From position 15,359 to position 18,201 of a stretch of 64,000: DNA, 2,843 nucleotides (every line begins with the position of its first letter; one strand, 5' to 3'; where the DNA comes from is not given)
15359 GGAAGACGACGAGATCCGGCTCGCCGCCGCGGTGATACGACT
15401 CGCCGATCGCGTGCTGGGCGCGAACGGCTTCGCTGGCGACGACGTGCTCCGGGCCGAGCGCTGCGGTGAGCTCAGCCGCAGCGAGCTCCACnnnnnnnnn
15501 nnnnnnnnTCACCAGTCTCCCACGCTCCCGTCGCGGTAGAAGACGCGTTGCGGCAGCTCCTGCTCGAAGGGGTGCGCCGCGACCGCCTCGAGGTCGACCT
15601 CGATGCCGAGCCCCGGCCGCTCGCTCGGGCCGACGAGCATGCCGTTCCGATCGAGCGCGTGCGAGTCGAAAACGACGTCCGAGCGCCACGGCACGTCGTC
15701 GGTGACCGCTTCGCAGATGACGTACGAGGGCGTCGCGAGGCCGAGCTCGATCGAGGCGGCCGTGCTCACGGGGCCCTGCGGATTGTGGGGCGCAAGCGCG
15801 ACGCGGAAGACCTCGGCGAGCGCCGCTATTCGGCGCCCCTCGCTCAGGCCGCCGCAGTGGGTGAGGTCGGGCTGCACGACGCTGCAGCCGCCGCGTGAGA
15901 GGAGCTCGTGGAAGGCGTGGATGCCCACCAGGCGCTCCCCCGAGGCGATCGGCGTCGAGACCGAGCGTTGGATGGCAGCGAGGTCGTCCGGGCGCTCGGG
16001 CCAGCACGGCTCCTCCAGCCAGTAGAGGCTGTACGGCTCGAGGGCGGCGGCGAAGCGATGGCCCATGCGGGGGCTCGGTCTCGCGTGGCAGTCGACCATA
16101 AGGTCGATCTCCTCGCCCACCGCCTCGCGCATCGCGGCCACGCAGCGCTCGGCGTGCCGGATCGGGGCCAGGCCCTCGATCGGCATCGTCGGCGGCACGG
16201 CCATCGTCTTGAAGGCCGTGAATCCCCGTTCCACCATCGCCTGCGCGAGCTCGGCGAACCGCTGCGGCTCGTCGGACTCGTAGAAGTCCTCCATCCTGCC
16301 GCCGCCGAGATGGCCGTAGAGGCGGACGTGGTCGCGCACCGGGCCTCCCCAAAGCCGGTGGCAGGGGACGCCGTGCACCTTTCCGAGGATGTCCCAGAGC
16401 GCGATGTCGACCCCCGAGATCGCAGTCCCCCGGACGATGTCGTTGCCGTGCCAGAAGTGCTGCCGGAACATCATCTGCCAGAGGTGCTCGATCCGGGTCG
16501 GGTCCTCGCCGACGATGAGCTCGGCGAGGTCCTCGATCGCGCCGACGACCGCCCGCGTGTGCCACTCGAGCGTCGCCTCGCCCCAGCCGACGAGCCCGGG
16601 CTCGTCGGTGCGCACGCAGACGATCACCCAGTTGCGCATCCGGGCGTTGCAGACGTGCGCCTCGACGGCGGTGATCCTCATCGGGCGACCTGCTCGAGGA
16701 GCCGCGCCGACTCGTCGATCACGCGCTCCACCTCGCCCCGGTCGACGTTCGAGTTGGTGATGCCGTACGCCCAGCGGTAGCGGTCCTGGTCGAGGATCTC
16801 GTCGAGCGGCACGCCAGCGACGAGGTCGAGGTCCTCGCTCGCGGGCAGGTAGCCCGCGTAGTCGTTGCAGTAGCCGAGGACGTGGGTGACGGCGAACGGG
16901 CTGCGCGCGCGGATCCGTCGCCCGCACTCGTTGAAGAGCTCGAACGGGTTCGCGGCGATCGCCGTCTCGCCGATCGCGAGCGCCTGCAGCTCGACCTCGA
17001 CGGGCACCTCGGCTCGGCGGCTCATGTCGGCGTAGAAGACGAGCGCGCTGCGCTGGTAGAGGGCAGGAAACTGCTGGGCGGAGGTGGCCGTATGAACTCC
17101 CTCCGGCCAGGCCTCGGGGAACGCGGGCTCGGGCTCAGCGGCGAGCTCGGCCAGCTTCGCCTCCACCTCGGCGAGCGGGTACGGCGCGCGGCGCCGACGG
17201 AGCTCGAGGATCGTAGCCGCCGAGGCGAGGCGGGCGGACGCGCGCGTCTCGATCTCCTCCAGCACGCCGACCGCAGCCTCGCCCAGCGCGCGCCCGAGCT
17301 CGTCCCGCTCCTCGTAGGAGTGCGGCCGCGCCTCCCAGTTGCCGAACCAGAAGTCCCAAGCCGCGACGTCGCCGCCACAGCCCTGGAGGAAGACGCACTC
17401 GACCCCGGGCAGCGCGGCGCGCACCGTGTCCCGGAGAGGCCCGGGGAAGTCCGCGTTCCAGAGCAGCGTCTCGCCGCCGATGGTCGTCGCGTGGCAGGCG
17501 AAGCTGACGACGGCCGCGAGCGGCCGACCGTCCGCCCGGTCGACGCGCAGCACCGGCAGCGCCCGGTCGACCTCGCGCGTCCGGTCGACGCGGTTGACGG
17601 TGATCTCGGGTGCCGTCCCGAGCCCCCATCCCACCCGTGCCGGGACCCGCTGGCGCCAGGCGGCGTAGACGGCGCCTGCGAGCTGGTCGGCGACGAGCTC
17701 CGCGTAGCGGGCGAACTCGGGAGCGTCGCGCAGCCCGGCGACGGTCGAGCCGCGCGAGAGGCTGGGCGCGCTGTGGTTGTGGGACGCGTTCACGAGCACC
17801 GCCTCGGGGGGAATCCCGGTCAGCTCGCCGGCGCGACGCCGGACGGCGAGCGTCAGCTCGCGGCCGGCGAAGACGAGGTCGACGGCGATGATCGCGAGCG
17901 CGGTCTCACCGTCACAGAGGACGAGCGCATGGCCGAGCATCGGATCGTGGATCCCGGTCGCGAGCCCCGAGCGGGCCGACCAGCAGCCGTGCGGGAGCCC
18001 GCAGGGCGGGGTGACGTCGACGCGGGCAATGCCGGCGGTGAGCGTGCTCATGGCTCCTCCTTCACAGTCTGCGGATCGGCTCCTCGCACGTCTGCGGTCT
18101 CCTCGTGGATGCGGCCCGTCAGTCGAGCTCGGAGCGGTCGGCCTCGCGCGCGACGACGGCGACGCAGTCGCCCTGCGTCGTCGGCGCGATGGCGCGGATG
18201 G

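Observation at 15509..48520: Four enolase-superfamily genes and multiple paralog pairs in 33 kb: an uncharacterised N-acyl/D-amino-acid or peptide catabolic supercluster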

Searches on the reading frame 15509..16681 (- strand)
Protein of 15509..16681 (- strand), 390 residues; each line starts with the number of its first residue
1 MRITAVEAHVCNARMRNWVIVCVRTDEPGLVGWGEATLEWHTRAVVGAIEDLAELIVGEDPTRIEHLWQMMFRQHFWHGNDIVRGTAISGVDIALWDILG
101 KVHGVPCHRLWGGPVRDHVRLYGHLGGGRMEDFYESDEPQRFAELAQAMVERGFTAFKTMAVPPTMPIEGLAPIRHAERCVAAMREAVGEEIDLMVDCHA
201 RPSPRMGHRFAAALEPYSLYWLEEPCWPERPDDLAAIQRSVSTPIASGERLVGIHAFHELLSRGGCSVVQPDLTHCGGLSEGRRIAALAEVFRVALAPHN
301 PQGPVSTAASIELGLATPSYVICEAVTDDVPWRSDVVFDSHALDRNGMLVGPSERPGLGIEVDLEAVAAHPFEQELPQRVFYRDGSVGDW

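Call 5: search_protein_families(library=pfam, proteins=[window:15509-16681:-])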
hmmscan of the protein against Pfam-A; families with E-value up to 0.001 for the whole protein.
window:15509-16681:- (390 aa): 2 families
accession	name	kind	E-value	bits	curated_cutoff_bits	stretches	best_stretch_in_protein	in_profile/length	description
PF13378.12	MR_MLE_C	-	7.8e-63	212.5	29.4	1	142-365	2-218/219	Enolase C-terminal domain-like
PF02746.21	MR_MLE_N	-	3.2e-20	72.9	22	1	16-112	26-117/117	Mandelate racemase / muconate lactonizing enzyme, N-terminal domain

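Call 9: search_solved_structures(query=window:15509-16681:-, max_evalue=1e-10, show_alignments=2)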
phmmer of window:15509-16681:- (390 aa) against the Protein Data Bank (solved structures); distinct sequences matched with E-value up to 1e-10: 122 (the best 60 are shown).
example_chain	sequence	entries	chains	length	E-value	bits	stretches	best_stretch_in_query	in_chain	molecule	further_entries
3rr1_A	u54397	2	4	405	3.7e-62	213.8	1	17-390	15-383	Putative D-galactonate dehydratase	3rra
4e4u_A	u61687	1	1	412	2.5e-60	207.8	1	16-371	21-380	Mandalate racemase/muconate lactonizing enzyme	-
4e6m_A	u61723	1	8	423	3.6e-60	207.3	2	174-368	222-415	Putative dehydratase protein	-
2gl5_A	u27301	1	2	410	4.5e-60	207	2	174-368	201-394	putative dehydratase protein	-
2qq6_A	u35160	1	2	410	9.8e-60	205.8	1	34-374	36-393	Mandelate racemase/muconate lactonizing enzyme-like protein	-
3t4w_A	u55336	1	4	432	6.9e-55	189.9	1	16-373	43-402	Mandelate racemase/muconate lactonizing enzyme family protein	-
2o56_A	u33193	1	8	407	6.8e-53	183.3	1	18-369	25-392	Putative mandelate racemase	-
3rcy_A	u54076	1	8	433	3.3e-52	181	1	16-373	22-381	Mandelate racemase/muconate lactonizing enzyme-like protein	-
4e5t_A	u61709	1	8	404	1.3e-50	175.8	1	27-373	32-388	Mandelate racemase / muconate lactonizing enzyme, C-terminal domain protein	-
4j3z_A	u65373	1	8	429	2.3e-50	175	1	16-372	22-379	Mandelate racemase/muconate lactonizing enzyme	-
4fi4_A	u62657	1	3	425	8.1e-49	169.9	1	13-390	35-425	Mandelate racemase/muconate lactonizing protein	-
3v3w_A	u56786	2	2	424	5.7e-48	167.1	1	12-390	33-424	Starvation sensing protein rspA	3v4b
3ow1_A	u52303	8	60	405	6.5e-48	166.9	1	15-390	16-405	Mandelate racemase/muconate lactonizing enzyme | D-mannonate dehydratase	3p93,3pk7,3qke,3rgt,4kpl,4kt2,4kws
3bsm_A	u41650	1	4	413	7e-48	166.8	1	15-390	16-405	Mandelate racemase/muconate lactonizing enzyme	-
4f4r_A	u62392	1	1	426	8e-48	166.6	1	15-390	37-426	D-mannonate dehydratase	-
3sjn_A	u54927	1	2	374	5.5e-43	150.7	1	17-369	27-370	Mandelate racemase/muconate lactonizing protein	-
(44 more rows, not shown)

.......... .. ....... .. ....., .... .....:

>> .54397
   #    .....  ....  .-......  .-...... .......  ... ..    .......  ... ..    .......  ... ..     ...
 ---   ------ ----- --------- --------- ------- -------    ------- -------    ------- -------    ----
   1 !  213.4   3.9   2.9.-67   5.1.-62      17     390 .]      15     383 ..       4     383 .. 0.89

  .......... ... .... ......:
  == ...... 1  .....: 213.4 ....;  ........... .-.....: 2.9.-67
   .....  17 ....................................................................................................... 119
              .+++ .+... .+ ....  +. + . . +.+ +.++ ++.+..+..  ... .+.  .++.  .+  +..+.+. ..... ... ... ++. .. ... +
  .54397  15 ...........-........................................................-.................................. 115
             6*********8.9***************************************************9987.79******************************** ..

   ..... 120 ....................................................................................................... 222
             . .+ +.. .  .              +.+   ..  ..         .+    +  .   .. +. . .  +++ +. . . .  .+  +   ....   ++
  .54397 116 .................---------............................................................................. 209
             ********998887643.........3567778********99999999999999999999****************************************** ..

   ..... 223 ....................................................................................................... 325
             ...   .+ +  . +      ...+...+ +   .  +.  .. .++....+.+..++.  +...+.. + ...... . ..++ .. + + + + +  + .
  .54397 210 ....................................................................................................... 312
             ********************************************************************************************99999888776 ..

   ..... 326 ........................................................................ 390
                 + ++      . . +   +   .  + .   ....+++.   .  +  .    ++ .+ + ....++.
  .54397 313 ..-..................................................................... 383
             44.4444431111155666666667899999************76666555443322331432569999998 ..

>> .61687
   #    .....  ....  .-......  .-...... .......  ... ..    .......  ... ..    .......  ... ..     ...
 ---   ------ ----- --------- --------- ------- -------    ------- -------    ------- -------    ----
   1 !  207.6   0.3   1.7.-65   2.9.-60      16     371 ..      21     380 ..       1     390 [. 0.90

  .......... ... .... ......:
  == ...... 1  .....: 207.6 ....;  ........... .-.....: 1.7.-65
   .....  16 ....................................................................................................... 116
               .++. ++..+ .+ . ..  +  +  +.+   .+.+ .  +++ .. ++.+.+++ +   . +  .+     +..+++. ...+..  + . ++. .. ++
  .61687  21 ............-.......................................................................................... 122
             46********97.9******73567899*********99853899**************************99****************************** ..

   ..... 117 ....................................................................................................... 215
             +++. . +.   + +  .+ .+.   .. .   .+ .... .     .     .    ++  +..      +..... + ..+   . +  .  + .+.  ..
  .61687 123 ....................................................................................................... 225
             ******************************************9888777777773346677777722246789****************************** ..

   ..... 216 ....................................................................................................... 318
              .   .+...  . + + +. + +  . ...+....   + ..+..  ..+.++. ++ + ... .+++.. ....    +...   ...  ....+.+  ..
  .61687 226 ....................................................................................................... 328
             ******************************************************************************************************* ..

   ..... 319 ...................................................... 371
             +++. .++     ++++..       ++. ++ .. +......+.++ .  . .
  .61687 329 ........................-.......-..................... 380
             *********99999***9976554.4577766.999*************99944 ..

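Call 13: search_protein_families(library=ncbifam, proteins=[window:15509-16681:-], max_evalue=0.00001)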
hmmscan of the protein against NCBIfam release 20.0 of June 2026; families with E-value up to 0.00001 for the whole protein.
window:15509-16681:- (390 aa): 10 families
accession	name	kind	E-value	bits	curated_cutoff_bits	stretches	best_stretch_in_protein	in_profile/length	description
NF010624.0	PRK14017.1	equivalog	1.1e-94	317.6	311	1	1-390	1-382/382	galactonate dehydratase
NF040790.2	glucon_galact_dh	equivalog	2e-74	250.7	750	1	19-373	26-372/390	bifunctional D-gluconate/D-galactonate dehydratase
NF043051.1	ManoateDhtManD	equivalog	1.2e-64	218.7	550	1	1-390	1-403/403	D-mannonate dehydratase ManD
NF011654.0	PRK15072.1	subfamily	8.9e-64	215.8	430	2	172-390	187-404/404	D-galactonate dehydratase family protein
NF011968.0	PRK15440.1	equivalog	1.4e-39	136.1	393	1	29-373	69-394/395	L-rhamnonate dehydratase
NF040866.1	AraD_Arch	equivalog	4e-39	134.7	650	1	18-364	34-363/372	arabinonate dehydratase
NF047820.1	TalGalacDh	equivalog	3.2e-36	125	500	1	46-363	66-357/371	L-talarate/galactarate dehydratase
TIGR02534.1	mucon_cyclo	subfamily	8.5e-23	81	334.95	1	11-368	22-363/368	muconate/chloromuconate family cycloisomerase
NF043002.1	HProlDhtase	equivalog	3.2e-18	65.7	500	1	30-368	44-360/366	cis-3-hydroxy-L-proline dehydratase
TIGR01927.1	menC_gam_Gplu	equivalog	1.7e-06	27.5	130.55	1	175-273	138-239/307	o-succinylbenzoate synthase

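Call 60: search_dna_similar(query=window:15509-16681:-, collection=plasmids, mode=protein, max_rows=12, max_evalue=1e-60)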
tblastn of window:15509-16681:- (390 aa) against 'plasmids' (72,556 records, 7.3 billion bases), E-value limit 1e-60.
Records with a match: 214; places in all: 229; records where one place covers at least 80% of the query: 214.
Best place of each record, by identity: <60% 214.
By first word of the organism name: Sinorhizobium 52; Klebsiella 33; Escherichia 11; Haladaptatus 9; Ensifer 9; Shinella 9; Halorussus 8; Haloarcula 8; Rhizobium 8; Streptomyces 7; and 34 more.
By predicted mobility (MOB-suite, as given by PLSDB): non-mobilizable 123; mobilizable 57; conjugative 34.
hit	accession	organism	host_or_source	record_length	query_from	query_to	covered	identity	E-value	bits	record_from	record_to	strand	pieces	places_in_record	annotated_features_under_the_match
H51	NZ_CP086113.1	Skermanella rosea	single cell,hydrocarbon-contaminated ...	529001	1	390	100%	44.8%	3e-86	293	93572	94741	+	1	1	dgoD: galactonate dehydratase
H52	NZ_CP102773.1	Bosea sp. NBC_00550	-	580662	1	390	100%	44.5%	1e-95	319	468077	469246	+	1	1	enolase C-terminal domain-like protein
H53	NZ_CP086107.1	Skermanella mucosa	single cell,crude oil contaminated ...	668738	1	390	100%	44.3%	4e-84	286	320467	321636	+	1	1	enolase C-terminal domain-like protein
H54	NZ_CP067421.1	Skermanella sp. TT6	Homo sapiens,single cell,skin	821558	1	390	100%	43.8%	6e-83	283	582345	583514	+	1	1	enolase C-terminal domain-like protein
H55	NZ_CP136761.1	Palleronia sp. LCG004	cell culture,Intertidal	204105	1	390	100%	42.7%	2e-85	290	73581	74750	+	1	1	enolase C-terminal domain-like protein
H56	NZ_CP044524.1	Halorussus halophilus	pure culture,marine solar saltern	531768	1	390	100%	39.9%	9e-74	256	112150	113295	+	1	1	dgoD: galactonate dehydratase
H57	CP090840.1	Streptomyces viridifaciens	Whole organism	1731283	1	367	94%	42.1%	4e-70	246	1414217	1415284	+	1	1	dgoD: galactonate dehydratase | FadR family transcriptional regulator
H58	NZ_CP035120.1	Halorussus pelagicus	pure culture,salted brown alga Laminaria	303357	1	390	100%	39.3%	1e-72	253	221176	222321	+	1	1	dgoD: galactonate dehydratase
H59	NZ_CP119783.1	Haladaptatus sp. YSMS36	cell culture,sediment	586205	18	390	96%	40.7%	5e-70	246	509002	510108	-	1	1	dgoD: galactonate dehydratase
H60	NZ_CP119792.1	Haladaptatus sp. QDMS2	cell culture,sediment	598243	18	390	96%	40.7%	5e-70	246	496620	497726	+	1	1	dgoD: galactonate dehydratase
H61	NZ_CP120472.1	Haladaptatus sp. DYSN1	cell culture,sediment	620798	18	390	96%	40.7%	6e-70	245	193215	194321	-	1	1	dgoD: galactonate dehydratase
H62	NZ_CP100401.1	Halorussus aquaticus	cell culture,saline soil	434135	18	390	96%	40.4%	3e-71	249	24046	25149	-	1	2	dgoD: galactonate dehydratase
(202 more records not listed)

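Call 62: get_annotated_region(hit=H52, flank=8000)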
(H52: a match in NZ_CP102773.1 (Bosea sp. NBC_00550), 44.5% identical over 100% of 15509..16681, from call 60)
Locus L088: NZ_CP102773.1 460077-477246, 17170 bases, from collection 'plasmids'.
description: Bosea sp. NBC_00550 plasmid pNBC550, complete sequence
organism: Bosea sp. NBC_00550 (NCBI taxid 2969621)
taxonomy: Bacteria; Pseudomonadota; Alphaproteobacteria; Hyphomicrobiales; Boseaceae; Bosea; Bosea sp. NBC 00550
host: -; source: -; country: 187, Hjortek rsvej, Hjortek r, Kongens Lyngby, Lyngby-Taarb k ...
typing (MOB-suite, as given by PLSDB): non-mobilizable
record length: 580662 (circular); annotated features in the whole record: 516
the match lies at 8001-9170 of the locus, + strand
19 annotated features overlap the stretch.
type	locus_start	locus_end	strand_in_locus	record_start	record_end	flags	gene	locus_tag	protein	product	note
CDS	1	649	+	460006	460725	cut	-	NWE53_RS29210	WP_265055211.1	GntR family transcriptional regulator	-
CDS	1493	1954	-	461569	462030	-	-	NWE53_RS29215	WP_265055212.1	transposase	GO:0006313 - DNA transposition [Evidence IEA]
CDS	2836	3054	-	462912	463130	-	-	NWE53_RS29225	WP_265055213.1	hypothetical protein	-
CDS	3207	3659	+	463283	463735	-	-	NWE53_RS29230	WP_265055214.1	universal stress protein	-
CDS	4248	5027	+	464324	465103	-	-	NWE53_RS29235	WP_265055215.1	FadR/GntR family transcriptional regulator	-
CDS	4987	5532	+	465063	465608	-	-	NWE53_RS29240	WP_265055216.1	TRAP transporter small permease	-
CDS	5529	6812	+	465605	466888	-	-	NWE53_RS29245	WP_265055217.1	TRAP transporter large permease subunit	GO:0015740 - C4-dicarboxylate transport [Evidence IEA]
CDS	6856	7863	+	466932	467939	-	-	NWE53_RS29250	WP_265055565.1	TRAP transporter substrate-binding protein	-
CDS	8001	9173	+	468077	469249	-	-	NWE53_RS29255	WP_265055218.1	enolase C-terminal domain-like protein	-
CDS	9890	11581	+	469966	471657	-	-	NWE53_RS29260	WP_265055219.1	FAD-dependent oxidoreductase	-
CDS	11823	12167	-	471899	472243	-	-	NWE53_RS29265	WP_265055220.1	hypothetical protein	-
CDS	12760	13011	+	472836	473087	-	-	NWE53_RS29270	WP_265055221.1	hypothetical protein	-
CDS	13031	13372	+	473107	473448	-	-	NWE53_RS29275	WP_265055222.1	hypothetical protein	-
CDS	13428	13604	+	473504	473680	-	-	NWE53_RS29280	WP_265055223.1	hypothetical protein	-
CDS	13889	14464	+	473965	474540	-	-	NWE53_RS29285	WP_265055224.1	hypothetical protein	-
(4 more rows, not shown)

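Call 63: get_annotated_region(hit=H55, flank=8000)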
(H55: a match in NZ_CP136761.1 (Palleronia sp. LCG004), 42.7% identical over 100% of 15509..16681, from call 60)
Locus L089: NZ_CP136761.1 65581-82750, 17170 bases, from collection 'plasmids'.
description: Palleronia sp. LCG004 plasmid unnamed2, complete sequence
organism: Palleronia sp. LCG004 (NCBI taxid 3079304)
taxonomy: Bacteria; Pseudomonadota; Alphaproteobacteria; Rhodobacterales; Roseobacteraceae; Palleronia; Palleronia sp. LCG004
host: -; source: cell culture,Intertidal; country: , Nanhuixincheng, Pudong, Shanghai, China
typing (MOB-suite, as given by PLSDB): non-mobilizable; replicon rep_cluster_508
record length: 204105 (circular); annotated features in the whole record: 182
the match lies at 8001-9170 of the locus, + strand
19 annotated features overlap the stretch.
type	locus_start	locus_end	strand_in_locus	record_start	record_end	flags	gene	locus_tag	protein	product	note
CDS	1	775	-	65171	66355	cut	-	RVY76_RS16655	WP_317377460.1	MFS transporter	-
CDS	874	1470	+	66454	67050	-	-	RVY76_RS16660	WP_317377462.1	TetR family transcriptional regulator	-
CDS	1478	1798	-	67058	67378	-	-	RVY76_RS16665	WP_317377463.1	metalloregulator ArsR/SmtB family transcription factor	GO:0006355 - regulation of DNA-templated transcription [Evidence IEA]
CDS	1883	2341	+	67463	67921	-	-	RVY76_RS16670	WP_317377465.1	YeeE/YedE thiosulfate transporter family protein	-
CDS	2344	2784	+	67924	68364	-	-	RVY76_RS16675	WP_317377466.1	DUF6691 family protein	-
CDS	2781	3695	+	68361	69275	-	-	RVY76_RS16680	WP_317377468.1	MBL fold metallo-hydrolase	-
CDS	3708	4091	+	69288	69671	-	-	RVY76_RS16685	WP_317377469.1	rhodanese-like domain-containing protein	-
CDS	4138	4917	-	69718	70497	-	-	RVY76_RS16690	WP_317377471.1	FadR/GntR family transcriptional regulator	-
CDS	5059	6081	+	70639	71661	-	-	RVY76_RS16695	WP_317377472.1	DctP family TRAP transporter solute-binding subunit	GO:0006810 - transport [Evidence IEA]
CDS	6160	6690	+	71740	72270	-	-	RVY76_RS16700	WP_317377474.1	TRAP transporter small permease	-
CDS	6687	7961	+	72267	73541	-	-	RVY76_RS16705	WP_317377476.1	TRAP transporter large permease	GO:0008643 - carbohydrate transport [Evidence IEA]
CDS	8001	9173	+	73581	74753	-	-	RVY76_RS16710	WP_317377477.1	enolase C-terminal domain-like protein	-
CDS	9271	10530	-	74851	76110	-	-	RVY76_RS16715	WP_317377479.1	extracellular solute-binding protein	-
CDS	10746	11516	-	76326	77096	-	-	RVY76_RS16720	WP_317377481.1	LysR substrate-binding domain-containing protein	-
CDS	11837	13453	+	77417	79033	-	-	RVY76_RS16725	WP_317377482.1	ABC transporter substrate-binding protein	-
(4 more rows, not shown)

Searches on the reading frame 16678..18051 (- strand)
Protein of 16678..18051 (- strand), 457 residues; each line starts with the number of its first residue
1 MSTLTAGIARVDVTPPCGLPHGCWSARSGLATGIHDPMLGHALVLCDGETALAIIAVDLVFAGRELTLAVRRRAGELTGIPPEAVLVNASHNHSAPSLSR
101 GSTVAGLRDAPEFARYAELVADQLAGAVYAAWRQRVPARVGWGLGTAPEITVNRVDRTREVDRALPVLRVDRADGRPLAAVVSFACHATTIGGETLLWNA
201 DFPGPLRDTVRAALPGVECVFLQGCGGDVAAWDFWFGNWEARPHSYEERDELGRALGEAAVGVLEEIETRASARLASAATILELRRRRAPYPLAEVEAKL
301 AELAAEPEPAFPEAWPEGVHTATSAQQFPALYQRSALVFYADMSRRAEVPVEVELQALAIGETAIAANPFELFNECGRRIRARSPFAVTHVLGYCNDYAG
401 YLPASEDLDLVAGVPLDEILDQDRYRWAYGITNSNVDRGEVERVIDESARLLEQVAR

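Call 5: search_protein_families(library=pfam, proteins=[window:16678-18051:-])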
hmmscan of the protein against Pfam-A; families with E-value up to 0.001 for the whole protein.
window:16678-18051:- (457 aa): 1 family
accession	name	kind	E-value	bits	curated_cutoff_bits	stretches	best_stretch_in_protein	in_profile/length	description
PF04734.18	Ceramidase_alk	-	2.5e-09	36.8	32.1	1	7-201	4-217/509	Neutral/alkaline non-lysosomal ceramidase, N-terminal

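Call 13: search_protein_families(library=ncbifam, proteins=[window:16678-18051:-], max_evalue=0.00001)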
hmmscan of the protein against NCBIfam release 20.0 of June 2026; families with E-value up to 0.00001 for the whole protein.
window:16678-18051:- (457 aa): 0 families

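Call 69: search_solved_structures(query=window:16678-18051:-, max_evalue=0.01)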
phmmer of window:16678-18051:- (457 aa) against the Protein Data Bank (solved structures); distinct sequences matched with E-value up to 0.01: 0.
